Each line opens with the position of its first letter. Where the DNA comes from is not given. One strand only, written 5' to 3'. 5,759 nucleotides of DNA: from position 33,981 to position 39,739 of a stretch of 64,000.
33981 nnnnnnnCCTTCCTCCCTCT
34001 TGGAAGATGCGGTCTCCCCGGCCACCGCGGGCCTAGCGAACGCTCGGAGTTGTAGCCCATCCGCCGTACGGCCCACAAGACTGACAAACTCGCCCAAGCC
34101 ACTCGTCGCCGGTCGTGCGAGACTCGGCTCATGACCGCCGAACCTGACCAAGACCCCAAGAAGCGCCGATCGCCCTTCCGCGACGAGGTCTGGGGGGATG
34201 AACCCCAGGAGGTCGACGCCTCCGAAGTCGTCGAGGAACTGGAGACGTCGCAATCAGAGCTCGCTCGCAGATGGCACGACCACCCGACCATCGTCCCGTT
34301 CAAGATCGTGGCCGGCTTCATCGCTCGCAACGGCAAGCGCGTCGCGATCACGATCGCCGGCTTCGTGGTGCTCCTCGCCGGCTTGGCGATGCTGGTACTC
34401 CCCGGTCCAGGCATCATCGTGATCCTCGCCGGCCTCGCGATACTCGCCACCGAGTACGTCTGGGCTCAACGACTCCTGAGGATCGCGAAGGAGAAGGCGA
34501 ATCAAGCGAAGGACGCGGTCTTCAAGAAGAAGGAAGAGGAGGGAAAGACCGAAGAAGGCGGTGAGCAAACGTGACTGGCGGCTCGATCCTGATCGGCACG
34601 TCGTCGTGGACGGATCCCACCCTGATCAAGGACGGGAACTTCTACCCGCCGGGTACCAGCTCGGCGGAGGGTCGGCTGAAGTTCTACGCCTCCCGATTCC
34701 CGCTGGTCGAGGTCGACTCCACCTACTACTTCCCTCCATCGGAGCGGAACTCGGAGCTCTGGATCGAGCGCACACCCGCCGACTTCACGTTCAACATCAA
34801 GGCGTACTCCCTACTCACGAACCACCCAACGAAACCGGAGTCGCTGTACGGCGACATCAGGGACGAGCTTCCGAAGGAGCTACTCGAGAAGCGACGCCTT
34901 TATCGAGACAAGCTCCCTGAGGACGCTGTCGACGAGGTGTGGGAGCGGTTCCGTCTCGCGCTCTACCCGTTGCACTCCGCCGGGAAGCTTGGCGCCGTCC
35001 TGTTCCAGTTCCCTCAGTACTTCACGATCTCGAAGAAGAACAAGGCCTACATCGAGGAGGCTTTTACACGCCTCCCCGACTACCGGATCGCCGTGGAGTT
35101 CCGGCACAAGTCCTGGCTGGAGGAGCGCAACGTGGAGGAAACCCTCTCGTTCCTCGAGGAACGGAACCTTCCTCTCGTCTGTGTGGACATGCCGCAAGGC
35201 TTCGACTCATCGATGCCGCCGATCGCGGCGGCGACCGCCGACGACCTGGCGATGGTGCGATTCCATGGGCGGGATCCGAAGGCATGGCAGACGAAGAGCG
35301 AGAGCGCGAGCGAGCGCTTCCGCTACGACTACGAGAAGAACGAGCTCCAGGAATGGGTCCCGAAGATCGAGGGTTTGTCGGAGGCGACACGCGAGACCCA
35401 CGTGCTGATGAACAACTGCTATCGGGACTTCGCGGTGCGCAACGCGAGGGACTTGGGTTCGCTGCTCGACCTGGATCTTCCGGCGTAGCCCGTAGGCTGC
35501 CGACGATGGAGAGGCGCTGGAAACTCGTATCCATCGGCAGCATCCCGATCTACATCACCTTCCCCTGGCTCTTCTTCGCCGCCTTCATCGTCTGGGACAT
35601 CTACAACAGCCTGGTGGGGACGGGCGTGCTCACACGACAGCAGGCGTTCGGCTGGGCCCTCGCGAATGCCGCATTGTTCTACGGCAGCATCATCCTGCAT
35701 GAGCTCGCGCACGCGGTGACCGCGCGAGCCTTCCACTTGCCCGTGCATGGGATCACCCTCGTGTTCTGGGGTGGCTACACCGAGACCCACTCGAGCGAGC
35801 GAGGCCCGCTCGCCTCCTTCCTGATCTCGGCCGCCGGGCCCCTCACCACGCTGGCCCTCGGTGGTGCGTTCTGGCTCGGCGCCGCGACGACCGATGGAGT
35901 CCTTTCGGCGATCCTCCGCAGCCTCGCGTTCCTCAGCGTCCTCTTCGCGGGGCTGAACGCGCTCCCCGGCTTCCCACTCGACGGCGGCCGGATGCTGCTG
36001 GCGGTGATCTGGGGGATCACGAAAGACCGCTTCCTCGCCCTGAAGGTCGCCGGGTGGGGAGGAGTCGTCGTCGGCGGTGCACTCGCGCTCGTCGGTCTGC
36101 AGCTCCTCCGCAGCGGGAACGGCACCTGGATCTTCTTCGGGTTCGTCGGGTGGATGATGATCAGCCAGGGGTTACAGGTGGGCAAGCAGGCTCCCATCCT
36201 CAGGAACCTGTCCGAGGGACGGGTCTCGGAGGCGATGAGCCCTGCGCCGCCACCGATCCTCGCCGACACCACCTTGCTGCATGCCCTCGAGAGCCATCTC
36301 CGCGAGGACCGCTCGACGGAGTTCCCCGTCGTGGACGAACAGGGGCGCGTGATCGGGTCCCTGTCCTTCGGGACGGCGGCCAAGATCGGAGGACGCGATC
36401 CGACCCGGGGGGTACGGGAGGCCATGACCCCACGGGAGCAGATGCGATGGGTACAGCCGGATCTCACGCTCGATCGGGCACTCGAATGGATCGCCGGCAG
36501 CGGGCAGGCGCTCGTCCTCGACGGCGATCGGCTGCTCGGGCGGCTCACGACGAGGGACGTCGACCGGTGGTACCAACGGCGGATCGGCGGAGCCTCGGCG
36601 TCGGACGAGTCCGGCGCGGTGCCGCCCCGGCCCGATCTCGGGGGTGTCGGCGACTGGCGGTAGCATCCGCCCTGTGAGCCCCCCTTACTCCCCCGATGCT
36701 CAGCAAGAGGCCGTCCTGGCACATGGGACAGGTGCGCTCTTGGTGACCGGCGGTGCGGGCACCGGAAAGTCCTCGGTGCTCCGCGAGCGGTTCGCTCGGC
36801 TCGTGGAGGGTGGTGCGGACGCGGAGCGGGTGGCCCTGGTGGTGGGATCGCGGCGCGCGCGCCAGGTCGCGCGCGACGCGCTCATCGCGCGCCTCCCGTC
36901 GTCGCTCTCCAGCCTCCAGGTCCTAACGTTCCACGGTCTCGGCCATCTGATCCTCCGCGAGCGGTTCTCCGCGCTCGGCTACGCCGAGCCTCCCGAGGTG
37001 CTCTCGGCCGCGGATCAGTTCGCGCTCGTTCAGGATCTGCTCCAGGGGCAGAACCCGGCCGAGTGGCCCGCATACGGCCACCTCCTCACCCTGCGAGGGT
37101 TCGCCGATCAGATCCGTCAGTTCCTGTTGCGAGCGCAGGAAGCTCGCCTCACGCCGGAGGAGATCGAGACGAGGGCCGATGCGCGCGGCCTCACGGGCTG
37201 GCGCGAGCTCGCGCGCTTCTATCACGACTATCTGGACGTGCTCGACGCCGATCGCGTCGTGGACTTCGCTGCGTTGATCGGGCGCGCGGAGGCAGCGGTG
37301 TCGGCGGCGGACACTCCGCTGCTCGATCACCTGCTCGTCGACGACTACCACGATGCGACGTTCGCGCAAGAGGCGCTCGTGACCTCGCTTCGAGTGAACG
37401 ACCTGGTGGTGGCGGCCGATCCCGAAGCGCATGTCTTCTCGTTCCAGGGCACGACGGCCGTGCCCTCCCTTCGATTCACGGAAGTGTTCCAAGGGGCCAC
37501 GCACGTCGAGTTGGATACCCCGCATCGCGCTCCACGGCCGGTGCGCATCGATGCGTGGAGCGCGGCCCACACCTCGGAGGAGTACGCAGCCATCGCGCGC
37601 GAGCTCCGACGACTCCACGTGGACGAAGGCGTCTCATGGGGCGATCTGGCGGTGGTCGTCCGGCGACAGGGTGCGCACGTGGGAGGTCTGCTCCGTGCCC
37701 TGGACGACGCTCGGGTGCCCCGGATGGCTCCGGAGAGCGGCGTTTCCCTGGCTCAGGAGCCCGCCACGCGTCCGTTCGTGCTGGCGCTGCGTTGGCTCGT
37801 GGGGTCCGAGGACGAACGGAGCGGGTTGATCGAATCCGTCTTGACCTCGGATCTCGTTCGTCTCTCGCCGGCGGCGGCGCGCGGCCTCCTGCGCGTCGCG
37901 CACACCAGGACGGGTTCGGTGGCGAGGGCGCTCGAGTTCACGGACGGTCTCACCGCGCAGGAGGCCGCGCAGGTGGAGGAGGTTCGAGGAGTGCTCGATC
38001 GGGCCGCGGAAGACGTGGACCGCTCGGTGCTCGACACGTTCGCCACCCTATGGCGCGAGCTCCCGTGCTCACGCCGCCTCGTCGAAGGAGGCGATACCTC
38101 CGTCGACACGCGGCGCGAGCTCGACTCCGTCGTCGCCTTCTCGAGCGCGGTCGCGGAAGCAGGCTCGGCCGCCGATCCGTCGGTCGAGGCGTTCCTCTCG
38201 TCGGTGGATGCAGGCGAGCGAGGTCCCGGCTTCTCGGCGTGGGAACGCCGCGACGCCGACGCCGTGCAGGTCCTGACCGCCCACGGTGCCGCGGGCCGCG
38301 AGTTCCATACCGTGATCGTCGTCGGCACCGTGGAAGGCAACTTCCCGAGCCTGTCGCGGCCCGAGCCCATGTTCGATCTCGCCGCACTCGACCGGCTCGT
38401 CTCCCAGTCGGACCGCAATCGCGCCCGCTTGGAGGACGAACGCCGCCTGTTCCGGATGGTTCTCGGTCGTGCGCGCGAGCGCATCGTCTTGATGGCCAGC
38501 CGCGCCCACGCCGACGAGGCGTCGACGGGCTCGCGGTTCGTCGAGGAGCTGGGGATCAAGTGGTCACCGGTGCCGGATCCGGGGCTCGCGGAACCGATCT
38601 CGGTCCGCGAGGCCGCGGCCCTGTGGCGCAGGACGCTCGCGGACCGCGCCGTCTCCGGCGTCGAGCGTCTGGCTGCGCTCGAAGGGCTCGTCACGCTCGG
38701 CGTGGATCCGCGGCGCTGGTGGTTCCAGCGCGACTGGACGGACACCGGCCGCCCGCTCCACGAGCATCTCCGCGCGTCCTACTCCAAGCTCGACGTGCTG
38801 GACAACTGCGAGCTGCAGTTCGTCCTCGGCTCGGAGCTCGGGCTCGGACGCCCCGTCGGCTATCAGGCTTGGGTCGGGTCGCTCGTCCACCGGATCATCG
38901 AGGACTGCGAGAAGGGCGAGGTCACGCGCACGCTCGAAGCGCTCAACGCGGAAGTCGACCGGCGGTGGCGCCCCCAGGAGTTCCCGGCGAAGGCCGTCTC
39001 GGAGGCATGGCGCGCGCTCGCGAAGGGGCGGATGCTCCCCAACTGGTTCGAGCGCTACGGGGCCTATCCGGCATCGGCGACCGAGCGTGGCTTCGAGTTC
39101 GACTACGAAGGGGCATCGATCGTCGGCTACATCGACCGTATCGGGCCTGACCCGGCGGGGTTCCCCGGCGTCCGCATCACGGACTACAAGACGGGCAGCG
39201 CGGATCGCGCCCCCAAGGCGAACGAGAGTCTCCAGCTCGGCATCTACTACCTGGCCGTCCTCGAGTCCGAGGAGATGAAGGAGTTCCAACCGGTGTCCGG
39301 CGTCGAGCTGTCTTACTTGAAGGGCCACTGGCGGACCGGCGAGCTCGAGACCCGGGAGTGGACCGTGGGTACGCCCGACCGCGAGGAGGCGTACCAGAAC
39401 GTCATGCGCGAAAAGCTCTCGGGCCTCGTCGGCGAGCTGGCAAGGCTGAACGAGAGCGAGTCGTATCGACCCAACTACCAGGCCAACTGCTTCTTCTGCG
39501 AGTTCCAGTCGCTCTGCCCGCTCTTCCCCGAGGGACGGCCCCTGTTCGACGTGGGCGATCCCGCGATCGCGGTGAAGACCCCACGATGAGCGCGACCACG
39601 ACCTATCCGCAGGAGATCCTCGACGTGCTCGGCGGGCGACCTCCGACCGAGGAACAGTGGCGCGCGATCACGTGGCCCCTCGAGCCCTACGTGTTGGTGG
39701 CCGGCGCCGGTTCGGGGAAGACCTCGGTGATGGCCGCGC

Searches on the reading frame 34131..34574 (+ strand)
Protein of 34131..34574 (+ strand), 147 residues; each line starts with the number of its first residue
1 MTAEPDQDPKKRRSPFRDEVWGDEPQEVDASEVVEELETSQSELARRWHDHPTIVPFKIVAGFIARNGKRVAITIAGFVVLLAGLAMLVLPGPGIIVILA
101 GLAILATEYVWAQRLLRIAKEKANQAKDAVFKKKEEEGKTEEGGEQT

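Call 55: search_protein_families(library=pfam, proteins=[window:34131-34574:+], max_evalue=0.001)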
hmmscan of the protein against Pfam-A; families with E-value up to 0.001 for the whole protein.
window:34131-34574:+ (147 aa): 1 family
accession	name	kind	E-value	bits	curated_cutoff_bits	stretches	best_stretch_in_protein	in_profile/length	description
PF09656.15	PGPGW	-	9.2e-20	70.4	23.3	1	70-121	1-52/53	Putative transmembrane protein (PGPGW)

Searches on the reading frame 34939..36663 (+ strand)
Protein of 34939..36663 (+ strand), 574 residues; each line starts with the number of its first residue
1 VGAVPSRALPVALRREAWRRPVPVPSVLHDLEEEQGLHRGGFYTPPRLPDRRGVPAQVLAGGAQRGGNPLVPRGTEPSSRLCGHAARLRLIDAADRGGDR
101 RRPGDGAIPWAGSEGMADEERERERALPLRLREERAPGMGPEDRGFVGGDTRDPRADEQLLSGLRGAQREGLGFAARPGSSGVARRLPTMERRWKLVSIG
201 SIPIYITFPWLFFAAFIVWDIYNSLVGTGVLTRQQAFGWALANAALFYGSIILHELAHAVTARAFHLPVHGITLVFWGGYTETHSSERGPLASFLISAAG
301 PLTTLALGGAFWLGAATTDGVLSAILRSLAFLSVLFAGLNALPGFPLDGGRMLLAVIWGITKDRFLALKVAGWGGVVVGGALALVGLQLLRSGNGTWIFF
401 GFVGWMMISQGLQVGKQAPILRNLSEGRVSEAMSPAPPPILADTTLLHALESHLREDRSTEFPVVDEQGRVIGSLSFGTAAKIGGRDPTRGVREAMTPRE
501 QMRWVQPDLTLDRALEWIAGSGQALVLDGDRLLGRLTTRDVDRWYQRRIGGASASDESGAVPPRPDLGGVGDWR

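Call 6: search_protein_families(library=pfam, proteins=[window:34939-36663:+], max_evalue=0.01)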
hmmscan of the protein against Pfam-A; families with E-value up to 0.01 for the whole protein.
window:34939-36663:+ (574 aa): 3 families
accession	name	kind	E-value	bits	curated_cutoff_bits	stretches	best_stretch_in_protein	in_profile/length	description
PF02163.28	Peptidase_M50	-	7.4e-15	55.3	27.2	2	244-316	3-101/221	Peptidase family M50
PF00571.33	CBS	-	8.2e-10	39.3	24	1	429-476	1-47/57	CBS domain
PF13398.12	Peptidase_M50B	-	0.00091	19.4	26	1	250-367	24-141/201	Peptidase M50B-like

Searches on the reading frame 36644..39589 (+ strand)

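Call 55: search_protein_families(library=pfam, proteins=[window:36644-39589:+], max_evalue=0.001)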
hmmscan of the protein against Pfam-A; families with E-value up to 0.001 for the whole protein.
window:36644-39589:+ (981 aa): 5 families
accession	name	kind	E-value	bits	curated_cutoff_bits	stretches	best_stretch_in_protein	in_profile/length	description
PF12705.13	PDDEXK_1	-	1.2e-29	104.5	22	1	710-959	1-247/247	PD-(D/E)XK nuclease superfamily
PF00580.27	UvrD-helicase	-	9.2e-29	101.4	23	1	19-278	3-266/271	UvrD/REP helicase N-terminal domain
PF13361.12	UvrD_C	-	4.2e-10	40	25.6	1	537-619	283-348/350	UvrD-like helicase C-terminal domain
PF13245.12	AAA_19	-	5.7e-08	33.4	25.1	1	20-253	1-118/134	AAA domain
PF21445.3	ADDB_N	-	0.00034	20.3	26.6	1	34-179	2-141/290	ADDB, N-terminal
